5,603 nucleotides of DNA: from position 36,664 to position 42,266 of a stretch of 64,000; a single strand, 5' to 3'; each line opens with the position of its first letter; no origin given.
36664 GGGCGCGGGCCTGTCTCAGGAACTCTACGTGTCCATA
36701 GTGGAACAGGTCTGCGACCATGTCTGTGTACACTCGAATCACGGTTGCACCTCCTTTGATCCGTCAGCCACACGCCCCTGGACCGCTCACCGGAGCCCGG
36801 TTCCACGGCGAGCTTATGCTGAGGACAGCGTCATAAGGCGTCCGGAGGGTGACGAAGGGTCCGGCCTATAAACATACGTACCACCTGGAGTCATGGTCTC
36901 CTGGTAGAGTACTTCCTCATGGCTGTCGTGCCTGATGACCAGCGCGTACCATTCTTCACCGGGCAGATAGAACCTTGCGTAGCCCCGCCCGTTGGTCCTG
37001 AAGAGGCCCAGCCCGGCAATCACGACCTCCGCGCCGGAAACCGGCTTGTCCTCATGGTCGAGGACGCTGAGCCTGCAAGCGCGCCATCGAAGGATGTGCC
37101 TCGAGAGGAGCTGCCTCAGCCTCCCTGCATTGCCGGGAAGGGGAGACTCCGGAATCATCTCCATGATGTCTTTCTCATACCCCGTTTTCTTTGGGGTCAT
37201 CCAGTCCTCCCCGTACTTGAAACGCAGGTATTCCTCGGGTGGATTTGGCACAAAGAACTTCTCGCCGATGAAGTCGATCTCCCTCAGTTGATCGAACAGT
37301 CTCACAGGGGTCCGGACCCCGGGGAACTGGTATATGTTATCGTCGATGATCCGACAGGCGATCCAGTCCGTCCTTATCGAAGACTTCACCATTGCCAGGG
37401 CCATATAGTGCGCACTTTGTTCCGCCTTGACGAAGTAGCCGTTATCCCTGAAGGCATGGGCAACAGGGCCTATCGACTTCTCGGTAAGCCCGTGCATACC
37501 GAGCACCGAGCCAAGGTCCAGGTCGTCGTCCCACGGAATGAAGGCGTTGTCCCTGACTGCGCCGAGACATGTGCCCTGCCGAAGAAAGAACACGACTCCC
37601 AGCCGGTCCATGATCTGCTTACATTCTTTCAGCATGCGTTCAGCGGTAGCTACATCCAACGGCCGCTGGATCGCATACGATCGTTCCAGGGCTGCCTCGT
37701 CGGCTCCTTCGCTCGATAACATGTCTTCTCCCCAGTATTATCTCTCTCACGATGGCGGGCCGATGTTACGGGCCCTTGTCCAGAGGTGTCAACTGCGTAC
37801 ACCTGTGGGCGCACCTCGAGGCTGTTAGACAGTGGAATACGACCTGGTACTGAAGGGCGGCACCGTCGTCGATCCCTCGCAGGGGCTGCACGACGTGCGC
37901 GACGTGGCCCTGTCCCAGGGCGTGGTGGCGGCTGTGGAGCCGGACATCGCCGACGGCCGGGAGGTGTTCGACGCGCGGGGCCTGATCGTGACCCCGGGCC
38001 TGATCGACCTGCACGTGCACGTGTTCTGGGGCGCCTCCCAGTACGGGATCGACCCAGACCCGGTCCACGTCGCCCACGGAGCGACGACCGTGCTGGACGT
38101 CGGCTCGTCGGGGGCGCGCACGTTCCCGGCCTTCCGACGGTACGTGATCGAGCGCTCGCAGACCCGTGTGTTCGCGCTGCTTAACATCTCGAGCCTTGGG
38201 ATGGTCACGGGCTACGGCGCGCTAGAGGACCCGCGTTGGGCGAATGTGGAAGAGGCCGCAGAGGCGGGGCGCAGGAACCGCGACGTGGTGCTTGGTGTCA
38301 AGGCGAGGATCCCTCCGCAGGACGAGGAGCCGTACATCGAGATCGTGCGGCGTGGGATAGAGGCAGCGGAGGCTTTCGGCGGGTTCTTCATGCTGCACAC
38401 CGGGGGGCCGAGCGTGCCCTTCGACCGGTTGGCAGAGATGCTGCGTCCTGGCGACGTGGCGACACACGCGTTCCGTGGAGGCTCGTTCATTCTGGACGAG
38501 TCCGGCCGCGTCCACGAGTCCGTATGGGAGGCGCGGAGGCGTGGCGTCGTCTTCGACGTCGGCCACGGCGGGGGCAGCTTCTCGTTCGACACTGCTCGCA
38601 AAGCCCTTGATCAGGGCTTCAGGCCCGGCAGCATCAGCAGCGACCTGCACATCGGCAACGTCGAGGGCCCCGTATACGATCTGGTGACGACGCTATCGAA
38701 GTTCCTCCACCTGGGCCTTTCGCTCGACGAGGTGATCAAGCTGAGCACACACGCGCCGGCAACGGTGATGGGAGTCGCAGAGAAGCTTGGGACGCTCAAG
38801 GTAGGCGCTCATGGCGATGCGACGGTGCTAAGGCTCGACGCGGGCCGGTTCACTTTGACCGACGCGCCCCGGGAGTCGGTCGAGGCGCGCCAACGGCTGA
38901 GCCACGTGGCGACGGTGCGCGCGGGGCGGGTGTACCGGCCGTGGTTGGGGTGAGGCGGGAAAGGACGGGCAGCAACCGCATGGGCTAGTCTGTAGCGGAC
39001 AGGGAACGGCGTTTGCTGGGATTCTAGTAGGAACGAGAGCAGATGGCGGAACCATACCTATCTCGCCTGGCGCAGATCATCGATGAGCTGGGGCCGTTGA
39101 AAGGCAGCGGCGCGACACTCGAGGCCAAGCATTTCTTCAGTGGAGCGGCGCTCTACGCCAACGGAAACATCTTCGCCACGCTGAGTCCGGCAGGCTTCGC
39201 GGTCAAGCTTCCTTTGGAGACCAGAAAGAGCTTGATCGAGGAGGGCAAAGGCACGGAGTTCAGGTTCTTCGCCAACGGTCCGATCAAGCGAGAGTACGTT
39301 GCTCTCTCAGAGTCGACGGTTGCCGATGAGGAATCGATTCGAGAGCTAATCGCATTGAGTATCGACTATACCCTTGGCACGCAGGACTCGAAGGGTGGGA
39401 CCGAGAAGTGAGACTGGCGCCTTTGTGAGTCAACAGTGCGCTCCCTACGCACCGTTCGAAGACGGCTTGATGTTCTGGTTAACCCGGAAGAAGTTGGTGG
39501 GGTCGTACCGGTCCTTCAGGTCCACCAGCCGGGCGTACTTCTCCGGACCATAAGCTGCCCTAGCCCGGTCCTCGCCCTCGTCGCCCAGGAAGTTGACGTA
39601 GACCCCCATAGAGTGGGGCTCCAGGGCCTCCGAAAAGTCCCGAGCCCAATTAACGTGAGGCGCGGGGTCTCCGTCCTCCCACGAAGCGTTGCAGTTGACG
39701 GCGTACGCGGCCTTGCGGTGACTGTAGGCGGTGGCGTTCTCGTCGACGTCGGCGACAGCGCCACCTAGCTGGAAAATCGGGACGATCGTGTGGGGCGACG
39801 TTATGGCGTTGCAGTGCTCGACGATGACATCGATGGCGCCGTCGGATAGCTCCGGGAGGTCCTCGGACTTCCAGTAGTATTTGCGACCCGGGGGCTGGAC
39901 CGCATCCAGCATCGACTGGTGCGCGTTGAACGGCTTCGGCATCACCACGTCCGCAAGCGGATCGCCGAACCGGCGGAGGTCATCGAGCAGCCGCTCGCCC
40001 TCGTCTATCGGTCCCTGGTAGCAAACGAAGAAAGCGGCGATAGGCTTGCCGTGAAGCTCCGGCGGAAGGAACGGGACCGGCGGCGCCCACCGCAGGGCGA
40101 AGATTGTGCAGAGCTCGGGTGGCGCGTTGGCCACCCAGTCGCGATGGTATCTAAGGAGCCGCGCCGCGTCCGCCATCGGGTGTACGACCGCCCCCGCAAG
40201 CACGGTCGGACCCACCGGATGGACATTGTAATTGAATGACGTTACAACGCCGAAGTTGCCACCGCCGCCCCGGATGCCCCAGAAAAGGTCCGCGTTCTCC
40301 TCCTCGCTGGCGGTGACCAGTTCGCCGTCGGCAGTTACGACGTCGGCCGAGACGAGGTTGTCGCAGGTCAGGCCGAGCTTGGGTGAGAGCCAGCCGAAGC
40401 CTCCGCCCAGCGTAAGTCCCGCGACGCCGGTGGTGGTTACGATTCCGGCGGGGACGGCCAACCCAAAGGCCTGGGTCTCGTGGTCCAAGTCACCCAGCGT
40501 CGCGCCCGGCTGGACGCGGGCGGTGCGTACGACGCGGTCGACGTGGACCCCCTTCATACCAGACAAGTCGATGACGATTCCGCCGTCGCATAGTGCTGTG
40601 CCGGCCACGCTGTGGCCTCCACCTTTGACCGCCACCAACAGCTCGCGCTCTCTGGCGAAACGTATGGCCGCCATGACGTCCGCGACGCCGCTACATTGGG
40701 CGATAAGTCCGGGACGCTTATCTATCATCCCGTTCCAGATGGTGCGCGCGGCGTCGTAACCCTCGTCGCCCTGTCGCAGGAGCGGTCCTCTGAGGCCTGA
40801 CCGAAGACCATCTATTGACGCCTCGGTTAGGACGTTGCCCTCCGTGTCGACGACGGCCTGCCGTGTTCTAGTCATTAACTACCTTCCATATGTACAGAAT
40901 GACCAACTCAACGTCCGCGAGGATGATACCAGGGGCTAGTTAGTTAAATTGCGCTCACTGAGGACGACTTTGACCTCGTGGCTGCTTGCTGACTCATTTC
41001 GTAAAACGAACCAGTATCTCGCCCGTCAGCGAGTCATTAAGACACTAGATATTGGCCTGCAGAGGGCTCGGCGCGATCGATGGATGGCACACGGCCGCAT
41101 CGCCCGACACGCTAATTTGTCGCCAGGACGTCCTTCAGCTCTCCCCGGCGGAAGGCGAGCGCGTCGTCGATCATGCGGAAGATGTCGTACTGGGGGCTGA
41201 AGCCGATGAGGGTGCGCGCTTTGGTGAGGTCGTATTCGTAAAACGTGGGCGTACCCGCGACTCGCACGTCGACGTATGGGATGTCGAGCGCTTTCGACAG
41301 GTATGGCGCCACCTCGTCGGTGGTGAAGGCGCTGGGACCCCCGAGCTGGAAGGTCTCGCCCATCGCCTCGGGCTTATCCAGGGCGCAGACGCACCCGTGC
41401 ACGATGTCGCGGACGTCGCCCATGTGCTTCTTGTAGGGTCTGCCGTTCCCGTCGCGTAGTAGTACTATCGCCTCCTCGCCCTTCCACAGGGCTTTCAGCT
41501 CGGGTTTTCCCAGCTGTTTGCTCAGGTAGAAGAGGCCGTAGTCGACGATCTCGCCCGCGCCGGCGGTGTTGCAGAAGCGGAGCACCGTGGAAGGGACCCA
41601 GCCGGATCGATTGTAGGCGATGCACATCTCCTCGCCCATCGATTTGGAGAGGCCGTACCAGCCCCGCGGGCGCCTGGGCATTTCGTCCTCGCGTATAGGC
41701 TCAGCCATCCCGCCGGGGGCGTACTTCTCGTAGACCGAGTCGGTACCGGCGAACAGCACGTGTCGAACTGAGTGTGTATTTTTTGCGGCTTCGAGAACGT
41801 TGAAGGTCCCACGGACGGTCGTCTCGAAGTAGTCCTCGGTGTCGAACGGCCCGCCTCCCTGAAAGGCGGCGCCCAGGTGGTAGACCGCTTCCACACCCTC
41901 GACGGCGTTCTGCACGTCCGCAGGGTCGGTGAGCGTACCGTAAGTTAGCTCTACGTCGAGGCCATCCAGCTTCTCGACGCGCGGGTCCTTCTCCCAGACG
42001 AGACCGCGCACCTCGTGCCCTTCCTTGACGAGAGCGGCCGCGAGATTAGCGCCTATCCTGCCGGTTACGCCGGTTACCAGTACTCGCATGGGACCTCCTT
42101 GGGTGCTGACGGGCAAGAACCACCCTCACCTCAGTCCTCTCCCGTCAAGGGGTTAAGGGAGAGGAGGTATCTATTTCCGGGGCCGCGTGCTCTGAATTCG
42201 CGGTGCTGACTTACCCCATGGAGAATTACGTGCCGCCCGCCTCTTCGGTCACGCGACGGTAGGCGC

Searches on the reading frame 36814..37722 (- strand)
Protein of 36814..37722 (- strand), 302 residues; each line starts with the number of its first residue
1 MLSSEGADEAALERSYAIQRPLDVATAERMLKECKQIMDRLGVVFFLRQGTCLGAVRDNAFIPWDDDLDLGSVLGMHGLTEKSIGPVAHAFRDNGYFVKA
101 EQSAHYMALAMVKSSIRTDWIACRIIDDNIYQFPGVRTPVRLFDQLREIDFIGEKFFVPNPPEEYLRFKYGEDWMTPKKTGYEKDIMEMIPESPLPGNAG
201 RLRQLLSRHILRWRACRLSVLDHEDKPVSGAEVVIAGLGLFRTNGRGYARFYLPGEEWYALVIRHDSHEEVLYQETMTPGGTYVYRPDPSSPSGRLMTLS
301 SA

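Call 72: search_protein_families(library=pfam, max_evalue=0.0001, proteins=[window:36814-37722:-])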
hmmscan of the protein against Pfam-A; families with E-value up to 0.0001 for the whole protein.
window:36814-37722:- (302 aa): 1 family
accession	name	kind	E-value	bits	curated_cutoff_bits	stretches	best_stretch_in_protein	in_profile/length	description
PF04991.19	LicD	-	8.4e-14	52.6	22.6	1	42-70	5-33/227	LicD family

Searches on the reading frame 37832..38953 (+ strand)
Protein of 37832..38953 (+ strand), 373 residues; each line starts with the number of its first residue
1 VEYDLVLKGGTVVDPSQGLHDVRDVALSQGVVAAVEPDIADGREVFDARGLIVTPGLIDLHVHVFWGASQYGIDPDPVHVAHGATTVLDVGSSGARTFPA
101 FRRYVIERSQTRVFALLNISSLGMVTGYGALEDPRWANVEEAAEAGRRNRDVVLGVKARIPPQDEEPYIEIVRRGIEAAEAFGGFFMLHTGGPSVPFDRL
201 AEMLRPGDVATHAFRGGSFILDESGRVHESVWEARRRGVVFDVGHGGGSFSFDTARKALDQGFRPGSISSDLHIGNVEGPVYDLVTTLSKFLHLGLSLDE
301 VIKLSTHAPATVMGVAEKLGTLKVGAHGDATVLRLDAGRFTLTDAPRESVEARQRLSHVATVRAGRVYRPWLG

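Call 72: search_protein_families(library=pfam, max_evalue=0.0001, proteins=[window:37832-38953:+])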
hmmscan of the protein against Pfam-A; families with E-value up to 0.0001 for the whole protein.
window:37832-38953:+ (373 aa): 2 families
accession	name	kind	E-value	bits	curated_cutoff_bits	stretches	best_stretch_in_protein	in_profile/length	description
PF07969.17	Amidohydro_3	-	2.8e-14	53.9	29.7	2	44-89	1-49/472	Amidohydrolase family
PF01979.26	Amidohydro_1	-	8.6e-12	45.4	25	1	254-336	234-321/345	Amidohydrolase family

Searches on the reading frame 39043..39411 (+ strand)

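Call 72: search_protein_families(library=pfam, max_evalue=0.0001, proteins=[window:39043-39411:+])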
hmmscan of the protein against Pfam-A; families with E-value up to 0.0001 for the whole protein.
window:39043-39411:+ (122 aa): 1 family
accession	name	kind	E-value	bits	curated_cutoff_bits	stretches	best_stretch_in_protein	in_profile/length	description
PF04993.18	TfoX_N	-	1.4e-10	41.6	30.1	1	25-108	8-89/91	TfoX N-terminal domain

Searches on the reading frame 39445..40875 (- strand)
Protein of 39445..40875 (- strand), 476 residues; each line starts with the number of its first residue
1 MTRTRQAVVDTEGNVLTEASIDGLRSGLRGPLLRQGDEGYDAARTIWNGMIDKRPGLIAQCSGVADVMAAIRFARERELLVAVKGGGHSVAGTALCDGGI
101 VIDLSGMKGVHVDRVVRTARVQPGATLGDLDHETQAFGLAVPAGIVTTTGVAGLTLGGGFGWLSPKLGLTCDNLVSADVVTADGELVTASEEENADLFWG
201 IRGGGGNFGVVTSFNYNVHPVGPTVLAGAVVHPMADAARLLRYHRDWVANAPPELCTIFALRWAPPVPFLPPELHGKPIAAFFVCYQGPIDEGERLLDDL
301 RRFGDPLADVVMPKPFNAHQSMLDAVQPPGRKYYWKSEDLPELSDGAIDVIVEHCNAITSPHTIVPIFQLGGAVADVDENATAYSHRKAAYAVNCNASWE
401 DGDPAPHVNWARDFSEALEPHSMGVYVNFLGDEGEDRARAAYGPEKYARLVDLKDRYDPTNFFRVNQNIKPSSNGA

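Call 39: search_protein_families(library=pfam, max_evalue=0.001, proteins=[window:39445-40875:-])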
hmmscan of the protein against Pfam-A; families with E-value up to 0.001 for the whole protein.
window:39445-40875:- (476 aa): 2 families
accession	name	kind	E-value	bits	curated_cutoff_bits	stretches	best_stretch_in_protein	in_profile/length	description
PF01565.28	FAD_binding_4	-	2.2e-31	108.8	26.4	1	57-189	3-138/139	FAD binding domain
PF08031.17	BBE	-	1.6e-12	47.7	20.6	1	425-470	1-45/45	Berberine and berberine like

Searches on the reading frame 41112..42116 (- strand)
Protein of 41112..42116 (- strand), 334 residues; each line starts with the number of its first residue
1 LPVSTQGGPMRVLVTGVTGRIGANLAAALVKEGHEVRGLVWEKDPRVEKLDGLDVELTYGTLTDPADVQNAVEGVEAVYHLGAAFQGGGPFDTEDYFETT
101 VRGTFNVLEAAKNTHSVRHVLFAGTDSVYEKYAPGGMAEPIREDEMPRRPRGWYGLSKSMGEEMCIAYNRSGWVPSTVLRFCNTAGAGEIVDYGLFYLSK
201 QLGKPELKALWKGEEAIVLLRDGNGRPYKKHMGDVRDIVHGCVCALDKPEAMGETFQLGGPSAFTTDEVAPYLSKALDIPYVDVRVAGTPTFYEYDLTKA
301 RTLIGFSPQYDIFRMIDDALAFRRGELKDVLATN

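Call 39: search_protein_families(library=pfam, max_evalue=0.001, proteins=[window:41112-42116:-])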
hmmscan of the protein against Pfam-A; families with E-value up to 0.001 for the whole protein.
window:41112-42116:- (334 aa): 8 families
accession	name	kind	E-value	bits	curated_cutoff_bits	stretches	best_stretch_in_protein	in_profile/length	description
PF01370.27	Epimerase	-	1.1e-37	130.1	20.9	1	12-259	1-240/240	NAD dependent epimerase/dehydratase family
PF16363.11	GDP_Man_Dehyd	-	2.3e-27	96.8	27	1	13-317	1-330/332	GDP-mannose 4,6 dehydratase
PF01073.25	3Beta_HSD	-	9.9e-15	54.7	22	1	13-170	1-162/280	3-beta hydroxysteroid dehydrogenase/isomerase family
PF05368.20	NmrA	-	8.1e-14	52.3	27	1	11-127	4-109/298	NmrA-like family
PF13460.12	NAD_binding_10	-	1.8e-12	47.9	27.2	1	16-130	1-103/184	NAD(P)H-binding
PF07993.18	NAD_binding_4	-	6.2e-11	42.4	20.1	1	64-181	78-204/258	Male sterility protein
PF04321.23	RmlD_sub_bind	-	1.5e-07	31.2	27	1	10-170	1-141/287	RmlD substrate binding domain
PF02719.21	Polysacc_synt_2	-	0.00014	21.6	20.2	0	12-128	1-131/293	Polysaccharide biosynthesis protein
